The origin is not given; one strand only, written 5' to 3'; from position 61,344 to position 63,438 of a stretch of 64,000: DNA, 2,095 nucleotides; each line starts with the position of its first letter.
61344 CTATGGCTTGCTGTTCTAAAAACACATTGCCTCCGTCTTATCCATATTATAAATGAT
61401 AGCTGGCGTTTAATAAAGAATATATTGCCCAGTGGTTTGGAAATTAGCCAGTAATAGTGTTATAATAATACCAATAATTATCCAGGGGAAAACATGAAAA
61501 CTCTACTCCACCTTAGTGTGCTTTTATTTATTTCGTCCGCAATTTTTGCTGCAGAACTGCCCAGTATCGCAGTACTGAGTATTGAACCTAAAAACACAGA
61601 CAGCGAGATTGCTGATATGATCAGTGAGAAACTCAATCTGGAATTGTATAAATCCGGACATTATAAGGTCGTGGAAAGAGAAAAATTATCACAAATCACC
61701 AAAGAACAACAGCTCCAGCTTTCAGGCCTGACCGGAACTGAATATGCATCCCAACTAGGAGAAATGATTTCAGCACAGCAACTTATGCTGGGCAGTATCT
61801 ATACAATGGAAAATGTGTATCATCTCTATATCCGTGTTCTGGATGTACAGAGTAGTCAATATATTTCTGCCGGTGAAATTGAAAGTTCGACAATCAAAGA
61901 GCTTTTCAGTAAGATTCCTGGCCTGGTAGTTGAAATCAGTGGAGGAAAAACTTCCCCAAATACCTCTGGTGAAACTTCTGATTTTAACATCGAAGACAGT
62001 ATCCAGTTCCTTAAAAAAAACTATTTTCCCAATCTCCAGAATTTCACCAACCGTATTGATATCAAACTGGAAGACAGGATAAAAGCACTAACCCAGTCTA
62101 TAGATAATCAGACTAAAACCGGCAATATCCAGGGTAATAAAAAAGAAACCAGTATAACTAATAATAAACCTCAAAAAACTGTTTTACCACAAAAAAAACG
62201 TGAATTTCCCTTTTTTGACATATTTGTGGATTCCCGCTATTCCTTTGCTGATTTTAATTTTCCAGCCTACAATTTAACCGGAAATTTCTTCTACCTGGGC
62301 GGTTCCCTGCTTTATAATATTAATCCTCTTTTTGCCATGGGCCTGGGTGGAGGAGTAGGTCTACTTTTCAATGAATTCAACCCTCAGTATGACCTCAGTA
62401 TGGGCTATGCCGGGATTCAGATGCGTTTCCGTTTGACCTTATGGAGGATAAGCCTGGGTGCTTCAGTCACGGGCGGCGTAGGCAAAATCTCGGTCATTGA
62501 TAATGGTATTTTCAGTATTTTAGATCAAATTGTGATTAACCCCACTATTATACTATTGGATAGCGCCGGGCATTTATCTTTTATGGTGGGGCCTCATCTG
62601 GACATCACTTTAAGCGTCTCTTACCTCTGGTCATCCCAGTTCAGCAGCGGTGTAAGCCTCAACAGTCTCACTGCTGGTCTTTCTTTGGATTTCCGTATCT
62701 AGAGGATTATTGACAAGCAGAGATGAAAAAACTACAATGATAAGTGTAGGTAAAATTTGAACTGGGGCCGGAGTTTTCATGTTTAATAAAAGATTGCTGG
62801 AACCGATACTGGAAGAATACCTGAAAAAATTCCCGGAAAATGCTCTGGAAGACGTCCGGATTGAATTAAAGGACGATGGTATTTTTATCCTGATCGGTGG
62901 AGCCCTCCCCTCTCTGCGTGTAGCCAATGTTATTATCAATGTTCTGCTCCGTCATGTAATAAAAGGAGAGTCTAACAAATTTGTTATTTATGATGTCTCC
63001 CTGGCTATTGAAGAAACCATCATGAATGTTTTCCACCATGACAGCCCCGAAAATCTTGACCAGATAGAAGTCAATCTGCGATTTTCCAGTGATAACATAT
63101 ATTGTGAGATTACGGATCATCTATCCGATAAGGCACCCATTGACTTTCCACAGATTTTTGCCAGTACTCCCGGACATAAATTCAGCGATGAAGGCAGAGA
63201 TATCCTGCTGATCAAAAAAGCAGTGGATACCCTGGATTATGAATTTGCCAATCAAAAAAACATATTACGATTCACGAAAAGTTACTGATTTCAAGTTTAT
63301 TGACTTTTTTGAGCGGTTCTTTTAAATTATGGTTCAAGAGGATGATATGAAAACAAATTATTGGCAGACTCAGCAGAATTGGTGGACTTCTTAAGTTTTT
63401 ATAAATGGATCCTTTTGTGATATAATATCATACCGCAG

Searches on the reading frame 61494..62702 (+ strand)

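Call 88: search_protein_families(library=pfam, proteins=[window:61494-62702:+], max_evalue=0.00001)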
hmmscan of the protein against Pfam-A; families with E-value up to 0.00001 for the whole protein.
window:61494-62702:+ (402 aa): 1 family
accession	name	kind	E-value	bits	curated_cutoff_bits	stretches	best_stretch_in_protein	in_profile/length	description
PF03783.19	CsgG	-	6.5e-11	42.4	20.8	1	35-105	32-101/210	Curli production assembly/transport component CsgG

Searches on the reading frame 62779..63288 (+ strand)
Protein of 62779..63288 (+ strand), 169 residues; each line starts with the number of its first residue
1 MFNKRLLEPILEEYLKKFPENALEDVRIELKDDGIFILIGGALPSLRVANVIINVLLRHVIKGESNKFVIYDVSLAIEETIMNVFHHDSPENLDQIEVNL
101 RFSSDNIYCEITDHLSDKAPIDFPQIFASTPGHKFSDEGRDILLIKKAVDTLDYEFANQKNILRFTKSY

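Call 61: find_encoding_contigs(protein=window:62779-63288:+, flank=10000, max_places=6)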
Protein window:62779-63288:+ (169 aa): 1 contig read that carries it; 1 place shown.
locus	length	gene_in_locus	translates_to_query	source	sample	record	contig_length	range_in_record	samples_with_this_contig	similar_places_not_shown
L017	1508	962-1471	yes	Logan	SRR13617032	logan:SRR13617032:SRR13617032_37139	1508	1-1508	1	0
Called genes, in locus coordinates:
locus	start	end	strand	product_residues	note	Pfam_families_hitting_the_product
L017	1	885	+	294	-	?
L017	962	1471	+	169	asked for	PF13581:HATPase_c_2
